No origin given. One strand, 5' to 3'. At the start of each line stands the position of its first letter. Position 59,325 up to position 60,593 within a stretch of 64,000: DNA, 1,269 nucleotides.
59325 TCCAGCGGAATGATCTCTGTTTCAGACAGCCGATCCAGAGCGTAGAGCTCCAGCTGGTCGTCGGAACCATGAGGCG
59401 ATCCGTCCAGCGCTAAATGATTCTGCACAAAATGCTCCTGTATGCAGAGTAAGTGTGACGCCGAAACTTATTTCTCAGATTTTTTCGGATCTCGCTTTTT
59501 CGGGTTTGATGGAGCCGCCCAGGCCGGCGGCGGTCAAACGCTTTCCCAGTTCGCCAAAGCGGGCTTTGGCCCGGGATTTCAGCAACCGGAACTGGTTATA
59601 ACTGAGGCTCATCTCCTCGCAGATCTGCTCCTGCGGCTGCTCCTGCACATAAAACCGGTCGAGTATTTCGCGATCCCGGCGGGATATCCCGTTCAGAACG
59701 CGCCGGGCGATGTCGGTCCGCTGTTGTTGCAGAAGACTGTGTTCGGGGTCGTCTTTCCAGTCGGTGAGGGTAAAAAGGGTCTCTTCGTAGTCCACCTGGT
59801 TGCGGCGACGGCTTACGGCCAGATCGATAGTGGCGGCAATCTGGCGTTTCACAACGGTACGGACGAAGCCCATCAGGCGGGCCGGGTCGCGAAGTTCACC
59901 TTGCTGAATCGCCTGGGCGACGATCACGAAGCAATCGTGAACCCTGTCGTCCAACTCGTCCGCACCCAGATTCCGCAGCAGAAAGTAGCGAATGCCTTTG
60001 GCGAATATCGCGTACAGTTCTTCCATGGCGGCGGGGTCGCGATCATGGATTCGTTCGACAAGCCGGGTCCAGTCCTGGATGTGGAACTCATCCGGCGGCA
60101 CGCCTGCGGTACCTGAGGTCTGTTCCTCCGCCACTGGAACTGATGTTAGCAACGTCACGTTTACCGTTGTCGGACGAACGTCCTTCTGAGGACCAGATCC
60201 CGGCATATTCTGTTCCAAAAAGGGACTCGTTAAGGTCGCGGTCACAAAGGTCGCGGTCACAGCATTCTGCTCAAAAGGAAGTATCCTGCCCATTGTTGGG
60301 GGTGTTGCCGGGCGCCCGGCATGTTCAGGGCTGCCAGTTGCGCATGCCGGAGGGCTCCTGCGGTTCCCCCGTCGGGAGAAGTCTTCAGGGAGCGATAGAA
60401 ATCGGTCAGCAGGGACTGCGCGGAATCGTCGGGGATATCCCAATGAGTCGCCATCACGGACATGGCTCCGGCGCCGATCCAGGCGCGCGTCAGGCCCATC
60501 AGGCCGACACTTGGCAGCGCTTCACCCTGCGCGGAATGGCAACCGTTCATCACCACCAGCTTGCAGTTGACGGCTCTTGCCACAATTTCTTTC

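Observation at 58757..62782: TPR-CHAT (caspase-like) protein encoded as first gene of an ECF sigma / ZAS-type anti-sigma operon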

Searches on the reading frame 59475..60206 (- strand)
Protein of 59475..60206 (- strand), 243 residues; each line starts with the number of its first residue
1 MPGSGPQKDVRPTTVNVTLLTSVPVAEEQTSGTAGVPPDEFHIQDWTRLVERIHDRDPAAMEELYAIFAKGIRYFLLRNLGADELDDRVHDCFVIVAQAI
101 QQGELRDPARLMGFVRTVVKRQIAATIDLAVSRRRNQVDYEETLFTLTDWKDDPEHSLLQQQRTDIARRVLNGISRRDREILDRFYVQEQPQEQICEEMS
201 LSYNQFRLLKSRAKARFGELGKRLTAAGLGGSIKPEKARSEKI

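Call 39: search_solved_structures(query=window:59478-60206:-, max_evalue=1, show_alignments=1)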
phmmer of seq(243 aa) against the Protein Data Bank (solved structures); distinct sequences matched with E-value up to 1: 3.
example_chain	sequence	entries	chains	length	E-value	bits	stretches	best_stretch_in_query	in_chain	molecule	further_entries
2q1z_A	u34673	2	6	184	2.9e-05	27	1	42-211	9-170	RpoE, ECF SigE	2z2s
8jzt_A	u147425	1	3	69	0.77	12.5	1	160-216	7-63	RNA polymerase sigma factor SigF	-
1rp3_A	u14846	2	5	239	0.97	12.2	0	138-220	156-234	RNA polymerase sigma factor SIGMA-28 (FliA) | RNA polymerase sigma factor FliA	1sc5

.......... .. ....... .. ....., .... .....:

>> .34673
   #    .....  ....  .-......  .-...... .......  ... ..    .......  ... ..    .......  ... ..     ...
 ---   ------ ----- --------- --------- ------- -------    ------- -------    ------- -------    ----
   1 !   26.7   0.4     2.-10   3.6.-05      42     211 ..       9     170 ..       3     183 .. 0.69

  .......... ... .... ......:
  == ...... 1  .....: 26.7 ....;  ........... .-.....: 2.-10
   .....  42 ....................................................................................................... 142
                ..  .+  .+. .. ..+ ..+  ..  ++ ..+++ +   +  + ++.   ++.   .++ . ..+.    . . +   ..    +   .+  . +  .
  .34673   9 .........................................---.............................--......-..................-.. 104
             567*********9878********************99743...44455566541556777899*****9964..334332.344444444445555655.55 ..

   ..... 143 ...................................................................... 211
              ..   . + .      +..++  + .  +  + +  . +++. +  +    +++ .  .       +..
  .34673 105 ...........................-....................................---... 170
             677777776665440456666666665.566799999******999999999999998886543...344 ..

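Call 48: find_homologous_proteins(query=window:59478-60206:-, max_evalue=0.00001)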
Query seq(243 aa) (243 aa): 5714 proteins with E <= 0.00001 among 6933 candidates; the best 120 are listed.
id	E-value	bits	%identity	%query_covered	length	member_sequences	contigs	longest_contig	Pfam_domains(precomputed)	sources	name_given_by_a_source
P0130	2.8e-156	536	100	100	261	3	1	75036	-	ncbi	-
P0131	1.6e-126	439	87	93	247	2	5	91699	PF08281.19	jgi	jgi:RNA polymerase sigma-70 factor (ECF subfamily)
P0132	3.1e-109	382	81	89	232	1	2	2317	PF08281.19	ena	-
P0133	3.7e-107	375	79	89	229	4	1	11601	-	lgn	-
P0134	4.2e-105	368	80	86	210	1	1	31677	-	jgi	jgi:RNA polymerase sigma-70 factor (ECF subfamily)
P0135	7.7e-105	368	76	95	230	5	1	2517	-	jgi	jgi:RNA polymerase sigma-70 factor (ECF subfamily)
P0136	4.0e-104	365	75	93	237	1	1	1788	PF08281.19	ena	-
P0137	5.7e-104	365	80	88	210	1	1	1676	-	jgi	jgi:RNA polymerase sigma factor (sigma-70 family)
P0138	2.6e-103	363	84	79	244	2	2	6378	-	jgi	-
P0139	4.2e-103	362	78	88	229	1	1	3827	-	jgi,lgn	jgi:RNA polymerase sigma factor (sigma-70 family)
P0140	5.9e-103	361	76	93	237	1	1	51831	PF08281.19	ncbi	ncbi:MAG: sigma-70 family RNA polymerase sigma factor [Bryobacteraceae bacterium]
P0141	3.1e-102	359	81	85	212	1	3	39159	PF08281.19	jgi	jgi:RNA polymerase sigma factor (sigma-70 family)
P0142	3.4e-102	359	75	93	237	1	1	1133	-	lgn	-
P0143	3.5e-102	359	77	90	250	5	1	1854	-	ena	-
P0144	4.8e-102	358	74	93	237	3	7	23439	PF08281.19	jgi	jgi:RNA polymerase sigma-70 factor, ECF subfamily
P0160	2.3e-98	346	83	78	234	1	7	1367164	-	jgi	jgi:RNA polymerase sigma-70 factor (ECF subfamily)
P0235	1.1e-87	311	67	87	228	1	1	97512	PF08281.19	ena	-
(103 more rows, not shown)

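Call 61: search_protein_families(library=padloc, proteins=[window:59475-60206:-], max_evalue=0.01)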
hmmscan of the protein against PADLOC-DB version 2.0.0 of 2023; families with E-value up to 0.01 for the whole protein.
window:59475-60206:- (243 aa): 0 families

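Call 83: find_encoding_contigs(protein=P0160, flank=7000, max_places=1)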
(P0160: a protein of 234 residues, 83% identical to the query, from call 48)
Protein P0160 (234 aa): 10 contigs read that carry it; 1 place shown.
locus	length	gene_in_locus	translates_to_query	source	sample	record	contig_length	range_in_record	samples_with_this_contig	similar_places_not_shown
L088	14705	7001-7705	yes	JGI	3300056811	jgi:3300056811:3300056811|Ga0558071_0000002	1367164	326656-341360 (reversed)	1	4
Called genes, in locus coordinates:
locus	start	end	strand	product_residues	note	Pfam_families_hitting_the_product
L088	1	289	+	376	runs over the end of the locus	PF00155:Aminotran_1_2, PF01041:DegT_DnrJ_EryC1 (faint)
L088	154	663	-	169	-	PF13671:AAA_33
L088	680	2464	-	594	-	PF02771:Acyl-CoA_dh_N, PF02770:Acyl-CoA_dh_M, PF00441:Acyl-CoA_dh_1, PF08028:Acyl-CoA_dh_2, PF22924:ACOX_C_alpha1 (weak), PF21263:Acyl-CoA-dh_C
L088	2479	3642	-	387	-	PF00108:Thiolase_N, PF00109:ketoacyl-synt (weak), PF02803:Thiolase_C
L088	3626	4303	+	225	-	-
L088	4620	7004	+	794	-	PF00515:TPR_1 (faint), PF07719:TPR_2 (faint), PF13181:TPR_8 (faint), PF13176:TPR_7 (faint), PF17874:TPR_MalT, PF13424:TPR_12 (weak), PF12770:CHAT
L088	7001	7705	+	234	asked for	-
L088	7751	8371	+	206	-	PF13490:zf-HC2 (faint)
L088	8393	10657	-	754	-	PF01804:Penicil_amidase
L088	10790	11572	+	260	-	PF04376:ATE_N, PF04377:ATE_C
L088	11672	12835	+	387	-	PF00990:GGDEF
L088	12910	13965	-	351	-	PF14870:PSII_BNR (faint), PF15902:Sortilin-Vps10 (faint), PF02012:BNR (faint)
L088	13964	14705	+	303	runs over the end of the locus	PF06439:3keto-disac_hyd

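Call 84: find_encoding_contigs(protein=P0235, flank=7000, max_places=1)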
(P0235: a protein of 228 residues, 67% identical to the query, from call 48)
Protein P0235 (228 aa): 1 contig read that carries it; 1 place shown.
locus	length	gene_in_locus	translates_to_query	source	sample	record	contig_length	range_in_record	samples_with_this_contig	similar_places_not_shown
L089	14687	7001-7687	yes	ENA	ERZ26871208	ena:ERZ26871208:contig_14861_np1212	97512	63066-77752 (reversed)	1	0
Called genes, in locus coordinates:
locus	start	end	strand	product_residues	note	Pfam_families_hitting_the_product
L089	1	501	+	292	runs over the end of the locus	PF07589:PEP_exosort_dom (weak)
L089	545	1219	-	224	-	PF13353:Fer4_12 (weak), PF04055:Radical_SAM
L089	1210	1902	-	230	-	PF00733:Asn_synthase (weak), PF02568:ThiI (faint), PF06508:QueC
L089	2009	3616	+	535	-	PF00691:OmpA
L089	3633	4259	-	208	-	-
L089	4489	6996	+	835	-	PF13424:TPR_12 (weak), PF13181:TPR_8 (faint), PF13176:TPR_7 (faint), PF13424:TPR_12 (weak), PF12770:CHAT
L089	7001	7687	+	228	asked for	PF08281:Sigma70_r4_2 (faint)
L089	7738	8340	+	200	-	-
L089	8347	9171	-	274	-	PF13462:Thioredoxin_4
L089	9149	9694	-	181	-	PF04542:Sigma70_r2, PF08281:Sigma70_r4_2 (weak)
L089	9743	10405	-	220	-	PF18462:DUF5612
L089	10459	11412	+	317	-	PF01075:Glyco_transf_9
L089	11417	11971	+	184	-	PF04140:ICMT (faint), PF04191:PEMT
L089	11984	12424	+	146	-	PF06491:Disulph_isomer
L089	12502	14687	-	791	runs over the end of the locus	PF13491:FtsK_4TM, PF17854:FtsK_alpha, PF01580:FtsK_SpoIIIE, PF12846:AAA_10 (faint), PF09397:FtsK_gamma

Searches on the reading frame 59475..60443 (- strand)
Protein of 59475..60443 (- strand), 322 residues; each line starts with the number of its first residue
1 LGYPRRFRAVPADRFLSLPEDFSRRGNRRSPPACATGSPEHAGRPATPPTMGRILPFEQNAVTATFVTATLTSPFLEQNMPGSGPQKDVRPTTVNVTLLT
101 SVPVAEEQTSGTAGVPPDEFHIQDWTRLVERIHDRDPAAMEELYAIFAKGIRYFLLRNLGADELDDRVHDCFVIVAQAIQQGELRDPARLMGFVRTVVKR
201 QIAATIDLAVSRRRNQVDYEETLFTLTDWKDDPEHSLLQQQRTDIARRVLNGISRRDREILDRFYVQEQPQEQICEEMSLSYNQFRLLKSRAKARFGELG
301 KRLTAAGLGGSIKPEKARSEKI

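Call 3: search_protein_families(library=pfam, proteins=[window:59475-60443:-], max_evalue=0.01)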
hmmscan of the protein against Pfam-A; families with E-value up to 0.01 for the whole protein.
window:59475-60443:- (322 aa): 1 family
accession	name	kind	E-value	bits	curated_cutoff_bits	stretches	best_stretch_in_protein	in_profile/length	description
PF08281.18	Sigma70_r4_2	-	6.4e-05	23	25.7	1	246-295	4-53/54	Sigma-70, region 4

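Call 4: search_protein_families(library=ncbifam, proteins=[window:59475-60443:-], max_evalue=0.01)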
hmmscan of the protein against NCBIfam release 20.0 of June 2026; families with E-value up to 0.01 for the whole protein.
window:59475-60443:- (322 aa): 14 families
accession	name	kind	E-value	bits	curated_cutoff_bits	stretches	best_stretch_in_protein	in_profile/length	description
NF009168.0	PRK12515.1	subfamily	1.1e-11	44.6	236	1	127-286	11-165/189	RNA polymerase sigma factor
TIGR02937.1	sigma70-ECF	superfamily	1.5e-11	44.2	42.9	1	139-295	2-160/165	sigma-70 family RNA polymerase sigma factor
NF009171.0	PRK12518.1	equivalog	6.1e-08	32.7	208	1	127-283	16-167/191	RNA polymerase sigma factor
NF004113.0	PRK05602.1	equivalog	3.9e-06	26.6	208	1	126-295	33-196/211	RNA polymerase sigma factor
TIGR02985.1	Sig70_bacteroi1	subfamily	7.7e-06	26.2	126.4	1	140-283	3-145/162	RNA polymerase sigma-70 factor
TIGR02952.1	Sig70_famx2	equivalog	6e-05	23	206.45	1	128-292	1-162/170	ECF subfamily RNA polymerase sigma factor, BldN family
NF007215.0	PRK09637.1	equivalog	0.00016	21.7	212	1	139-293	2-144/181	RNA polymerase sigma factor SigZ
NF009183.0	PRK12531.1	equivalog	0.00016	21.5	353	1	117-282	6-171/194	RNA polymerase sigma factor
TIGR01637.1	phage_arpU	subfamily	0.00022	21.4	43.1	1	245-298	72-128/136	ArpU family phage packaging/lysis transcriptional regulator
TIGR02980.1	SigBFG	subfamily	0.0004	20.2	234.35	1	214-291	140-217/227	SigB/SigF/SigG family RNA polymerase sigma factor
NF005448.0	PRK07037.1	equivalog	0.00043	19.9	190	1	164-286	39-157/186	RNA polymerase factor sigma-70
NF007230.0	PRK09648.1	subfamily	0.0024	17.6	209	1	163-262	56-151/195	RNA polymerase sigma factor ShbA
TIGR02959.1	SigZ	equivalog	0.0029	17.4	168.65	1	149-293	6-138/170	RNA polymerase sigma factor SigZ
NF009166.1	PRK12513.1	equivalog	0.0034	17.1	206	1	126-268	10-154/193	RNA polymerase sigma factor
